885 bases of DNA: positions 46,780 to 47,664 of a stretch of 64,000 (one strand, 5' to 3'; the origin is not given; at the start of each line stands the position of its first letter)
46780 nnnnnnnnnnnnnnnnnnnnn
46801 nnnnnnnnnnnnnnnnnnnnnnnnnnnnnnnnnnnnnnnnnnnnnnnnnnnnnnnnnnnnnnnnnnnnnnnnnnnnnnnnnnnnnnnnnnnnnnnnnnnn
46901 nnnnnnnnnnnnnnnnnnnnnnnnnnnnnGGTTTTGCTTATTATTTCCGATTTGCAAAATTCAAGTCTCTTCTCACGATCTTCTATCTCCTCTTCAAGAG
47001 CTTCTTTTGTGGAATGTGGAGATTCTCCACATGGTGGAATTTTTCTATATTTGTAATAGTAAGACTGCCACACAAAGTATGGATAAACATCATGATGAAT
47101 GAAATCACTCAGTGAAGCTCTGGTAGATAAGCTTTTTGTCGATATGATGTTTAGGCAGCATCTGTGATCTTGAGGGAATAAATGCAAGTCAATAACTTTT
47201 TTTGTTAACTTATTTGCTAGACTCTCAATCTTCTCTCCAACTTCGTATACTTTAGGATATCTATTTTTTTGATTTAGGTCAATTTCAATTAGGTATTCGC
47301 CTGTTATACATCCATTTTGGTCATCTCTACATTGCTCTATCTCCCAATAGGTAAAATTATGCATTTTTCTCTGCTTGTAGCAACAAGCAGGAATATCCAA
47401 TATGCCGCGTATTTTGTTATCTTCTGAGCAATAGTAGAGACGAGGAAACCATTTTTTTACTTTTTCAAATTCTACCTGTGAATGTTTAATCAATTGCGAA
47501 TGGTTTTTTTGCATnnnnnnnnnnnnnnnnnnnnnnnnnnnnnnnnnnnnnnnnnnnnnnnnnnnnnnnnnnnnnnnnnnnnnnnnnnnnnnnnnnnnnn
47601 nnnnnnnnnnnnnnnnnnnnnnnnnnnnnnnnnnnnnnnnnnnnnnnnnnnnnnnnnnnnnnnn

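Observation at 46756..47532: Uncharacterised Cys-rich SEC-C-motif protein as third, possibly novel, gene of the CBASS-like operon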

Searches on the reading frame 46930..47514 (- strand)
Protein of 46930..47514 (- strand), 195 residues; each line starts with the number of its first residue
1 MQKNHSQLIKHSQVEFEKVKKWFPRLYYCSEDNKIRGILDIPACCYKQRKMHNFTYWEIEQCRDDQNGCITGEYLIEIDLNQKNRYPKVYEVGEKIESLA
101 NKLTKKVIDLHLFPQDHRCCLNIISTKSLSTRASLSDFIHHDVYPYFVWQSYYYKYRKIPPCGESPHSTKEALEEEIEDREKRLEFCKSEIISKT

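Call 35: search_protein_families(library=padloc, proteins=[window:46930-47514:-], max_evalue=0.01)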
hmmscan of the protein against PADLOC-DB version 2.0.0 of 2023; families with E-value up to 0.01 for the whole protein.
window:46930-47514:- (195 aa): 6 families
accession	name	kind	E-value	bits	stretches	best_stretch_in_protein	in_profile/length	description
PDLC00872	E2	-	7e-14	49.8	1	65-174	37-141/216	E2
PDLC00865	E2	-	2.1e-12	44.9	1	65-170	41-140/219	E2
PDLC00833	E1-E2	-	8.8e-07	26.6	1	65-156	42-128/222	E1-E2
PDLC00871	E2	-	2.2e-06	25.6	1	70-173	48-143/241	E2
PDLC00870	E2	-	6.9e-06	24.2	1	66-174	45-145/223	E2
PDLC00861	E2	-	6.3e-05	20.6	1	72-170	54-145/232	E2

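Call 55: search_protein_representatives(alignment_id=A3)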
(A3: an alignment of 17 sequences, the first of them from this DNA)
Query: 17 sequences, 162 profile positions. Proteins with E-value up to 0.001 (for the whole library): 819; up to 1e-10: 362; up to 1e-30: 40. The best 150 are listed.
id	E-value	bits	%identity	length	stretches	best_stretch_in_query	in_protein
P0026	2.1e-58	213.1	-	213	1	1-158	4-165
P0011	1.2e-57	210.5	-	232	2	1-160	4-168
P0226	3.3e-56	205.9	-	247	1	1-160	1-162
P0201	1.5e-52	194.0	-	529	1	2-161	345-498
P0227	7.9e-52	191.7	-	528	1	3-160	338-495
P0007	5.3e-51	189.0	-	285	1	5-160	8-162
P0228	5.4e-49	182.4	-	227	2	1-130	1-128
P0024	1.1e-46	174.9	-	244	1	1-161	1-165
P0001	4.6e-46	172.9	-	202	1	45-161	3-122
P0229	2.6e-44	167.2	-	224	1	1-160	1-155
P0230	3.4e-44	166.9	-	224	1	8-161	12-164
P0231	3.7e-44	166.7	-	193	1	2-160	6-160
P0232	1.6e-43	164.7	-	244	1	6-161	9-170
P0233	1.8e-43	164.5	-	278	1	2-160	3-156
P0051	7.1e-43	162.6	-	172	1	63-160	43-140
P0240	2.0e-40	154.6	-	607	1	2-161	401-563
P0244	2.3e-39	151.2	-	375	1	4-161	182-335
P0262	3.8e-30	121.2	-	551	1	4-160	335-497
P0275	2.3e-27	112.1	-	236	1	3-160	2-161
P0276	3.5e-27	111.5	-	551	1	3-158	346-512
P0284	8.4e-26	107.0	-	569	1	2-158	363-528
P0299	5.2e-24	101.2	-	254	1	5-158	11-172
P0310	4.3e-23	98.2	-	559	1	5-158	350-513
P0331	1.3e-21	93.4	-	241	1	1-158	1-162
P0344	1.2e-20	90.3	-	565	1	3-159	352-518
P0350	2.1e-20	89.5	-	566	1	6-158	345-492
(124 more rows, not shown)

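Call 65: search_protein_families(library=pfam, proteins=[P0240, P0262, P0284, P0310, P0350, P0244, P0344, P0276, P0331, P0299], max_evalue=0.001)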
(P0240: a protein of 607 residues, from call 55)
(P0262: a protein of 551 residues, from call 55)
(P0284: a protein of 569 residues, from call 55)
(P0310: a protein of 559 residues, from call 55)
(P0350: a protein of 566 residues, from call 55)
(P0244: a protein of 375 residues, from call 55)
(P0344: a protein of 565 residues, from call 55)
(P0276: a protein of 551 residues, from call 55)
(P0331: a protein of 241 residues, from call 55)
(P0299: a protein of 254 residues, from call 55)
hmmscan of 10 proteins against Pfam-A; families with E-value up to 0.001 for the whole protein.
P0240 (607 aa): 2 families
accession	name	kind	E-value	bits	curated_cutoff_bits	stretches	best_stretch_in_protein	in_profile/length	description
PF02810.21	SEC-C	-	1.4e-08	34.9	20.4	1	580-597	1-18/19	SEC-C motif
PF21654.3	DncV-like_NTFase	-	2.2e-07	32.1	24.9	1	56-138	4-87/90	Cyclic GMP-AMP synthase DncV-like, nucleotidyltransferase domain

P0262 (551 aa): 3 families
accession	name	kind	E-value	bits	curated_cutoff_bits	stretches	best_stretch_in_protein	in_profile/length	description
PF18144.7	SMODS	-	3.7e-30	105.7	26.5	1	5-159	4-164/164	Second Messenger Oligonucleotide or Dinucleotide Synthetase domain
PF21654.3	DncV-like_NTFase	-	1e-10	42.8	24.9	1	48-123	4-87/90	Cyclic GMP-AMP synthase DncV-like, nucleotidyltransferase domain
PF02810.21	SEC-C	-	4.2e-05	23.8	20.4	1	515-532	1-18/19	SEC-C motif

P0284 (569 aa): 3 families
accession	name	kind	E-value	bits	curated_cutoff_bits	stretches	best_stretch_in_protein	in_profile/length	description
PF18144.7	SMODS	-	9.8e-26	91.4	26.5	1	5-163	4-163/164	Second Messenger Oligonucleotide or Dinucleotide Synthetase domain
PF21654.3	DncV-like_NTFase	-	1.1e-12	49.2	24.9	1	49-124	5-87/90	Cyclic GMP-AMP synthase DncV-like, nucleotidyltransferase domain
PF02810.21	SEC-C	-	6.2e-09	36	20.4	1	542-559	1-18/19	SEC-C motif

P0310 (559 aa): 3 families
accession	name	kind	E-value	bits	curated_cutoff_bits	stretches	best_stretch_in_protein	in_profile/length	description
PF18144.7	SMODS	-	2.3e-21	77.1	26.5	1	1-160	1-164/164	Second Messenger Oligonucleotide or Dinucleotide Synthetase domain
PF21654.3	DncV-like_NTFase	-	7.4e-08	33.7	24.9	1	47-124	4-87/90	Cyclic GMP-AMP synthase DncV-like, nucleotidyltransferase domain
PF02810.21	SEC-C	-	3.3e-06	27.3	20.4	1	535-549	4-18/19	SEC-C motif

P0350 (566 aa): 1 family
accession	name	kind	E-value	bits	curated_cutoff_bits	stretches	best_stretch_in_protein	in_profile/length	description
PF18144.7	SMODS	-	4.5e-10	40.4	26.5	1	10-124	7-133/164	Second Messenger Oligonucleotide or Dinucleotide Synthetase domain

P0244 (375 aa): 1 family
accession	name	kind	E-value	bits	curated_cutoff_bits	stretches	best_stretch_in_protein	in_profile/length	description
PF21713.2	DncV_C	-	1.1e-08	35.5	28.4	1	13-134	3-127/135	Cyclic GMP-AMP synthase, C-terminal domain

P0344 (565 aa): 3 families
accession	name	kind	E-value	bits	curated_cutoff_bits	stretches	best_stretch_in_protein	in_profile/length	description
PF18144.7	SMODS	-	3.3e-31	109.2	26.5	1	4-160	3-164/164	Second Messenger Oligonucleotide or Dinucleotide Synthetase domain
PF21654.3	DncV-like_NTFase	-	9.1e-11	43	24.9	1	47-124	3-87/90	Cyclic GMP-AMP synthase DncV-like, nucleotidyltransferase domain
PF02810.21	SEC-C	-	4.7e-08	33.2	20.4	1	536-553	1-18/19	SEC-C motif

P0276 (551 aa): 3 families
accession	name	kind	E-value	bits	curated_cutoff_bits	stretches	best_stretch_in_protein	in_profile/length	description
PF18144.7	SMODS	-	4.6e-31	108.7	26.5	1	1-160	1-164/164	Second Messenger Oligonucleotide or Dinucleotide Synthetase domain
PF21654.3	DncV-like_NTFase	-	1.4e-12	48.8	24.9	1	45-124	3-87/90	Cyclic GMP-AMP synthase DncV-like, nucleotidyltransferase domain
PF02810.21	SEC-C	-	1.1e-08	35.3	20.4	1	528-544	1-17/19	SEC-C motif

P0331 (241 aa): 1 family
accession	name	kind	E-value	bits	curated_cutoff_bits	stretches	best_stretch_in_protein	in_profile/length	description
PF02810.21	SEC-C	-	0.00023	21.4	20.4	1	209-224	2-17/19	SEC-C motif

P0299 (254 aa): 0 families

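Call 66: find_encoding_contigs(protein=P0331, flank=5000, max_places=2)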
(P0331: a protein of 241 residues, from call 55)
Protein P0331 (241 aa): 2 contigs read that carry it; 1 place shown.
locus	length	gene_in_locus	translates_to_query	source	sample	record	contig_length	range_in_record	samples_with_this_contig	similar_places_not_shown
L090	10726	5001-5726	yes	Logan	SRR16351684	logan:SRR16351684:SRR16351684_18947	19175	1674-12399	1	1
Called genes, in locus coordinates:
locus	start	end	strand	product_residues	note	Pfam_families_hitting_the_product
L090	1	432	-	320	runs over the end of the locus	PF09571:RE_XcyI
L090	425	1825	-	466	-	PF01555:N6_N4_Mtase (weak), PF01170:UPF0020 (faint)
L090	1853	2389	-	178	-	PF06114:Peptidase_M78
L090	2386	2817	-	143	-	PF12844:HTH_19, PF13560:HTH_31, PF01381:HTH_3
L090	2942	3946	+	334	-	PF01734:Patatin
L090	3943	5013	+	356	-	PF21654:DncV-like_NTFase, PF21713:DncV_C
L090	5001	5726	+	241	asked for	-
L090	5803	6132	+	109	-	PF00886:Ribosomal_S16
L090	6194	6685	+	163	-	PF01782:RimM, PF05239:PRC (weak), PF24986:PRC_RimM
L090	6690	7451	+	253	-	PF01746:tRNA_m1G_MT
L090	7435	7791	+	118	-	PF01245:Ribosomal_L19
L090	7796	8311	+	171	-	PF01035:DNA_binding_1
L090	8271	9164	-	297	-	PF00950:ABC-3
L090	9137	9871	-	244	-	PF00005:ABC_tran, PF13304:AAA_21 (faint), PF13401:AAA_22 (weak)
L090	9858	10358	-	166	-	PF01475:FUR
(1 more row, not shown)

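Call 67: find_encoding_contigs(protein=P0275, flank=5000, max_places=2)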
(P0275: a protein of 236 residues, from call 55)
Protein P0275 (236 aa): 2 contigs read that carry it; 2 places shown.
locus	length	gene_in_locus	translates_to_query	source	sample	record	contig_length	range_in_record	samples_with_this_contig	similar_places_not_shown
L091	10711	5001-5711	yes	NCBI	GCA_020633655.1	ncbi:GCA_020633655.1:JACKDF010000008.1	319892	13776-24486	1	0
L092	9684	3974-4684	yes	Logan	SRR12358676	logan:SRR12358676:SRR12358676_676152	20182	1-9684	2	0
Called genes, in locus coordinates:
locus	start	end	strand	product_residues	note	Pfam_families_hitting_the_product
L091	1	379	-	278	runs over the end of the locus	PF12705:PDDEXK_1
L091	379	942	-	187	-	-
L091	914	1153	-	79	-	-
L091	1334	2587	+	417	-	PF10412:TrwB_AAD_bind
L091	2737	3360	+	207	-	PF01726:LexA_DNA_bind, PF00717:Peptidase_S24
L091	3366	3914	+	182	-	-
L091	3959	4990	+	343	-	PF18144:SMODS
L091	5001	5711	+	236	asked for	-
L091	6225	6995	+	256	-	-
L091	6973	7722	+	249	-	PF08843:AbiEii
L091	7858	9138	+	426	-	PF05014:Nuc_deoxyrib_tr, PF15891:Nuc_deoxyri_tr2 (weak), PF01209:Ubie_methyltran, PF13489:Methyltransf_23, PF08241:Methyltransf_11, PF08242:Methyltransf_12, PF13649:Methyltransf_25, PF13847:Methyltransf_31, +1 more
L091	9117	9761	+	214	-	PF02223:Thymidylate_kin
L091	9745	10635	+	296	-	-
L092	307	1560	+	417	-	PF10412:TrwB_AAD_bind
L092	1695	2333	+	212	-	PF01726:LexA_DNA_bind, PF00717:Peptidase_S24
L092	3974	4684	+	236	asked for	-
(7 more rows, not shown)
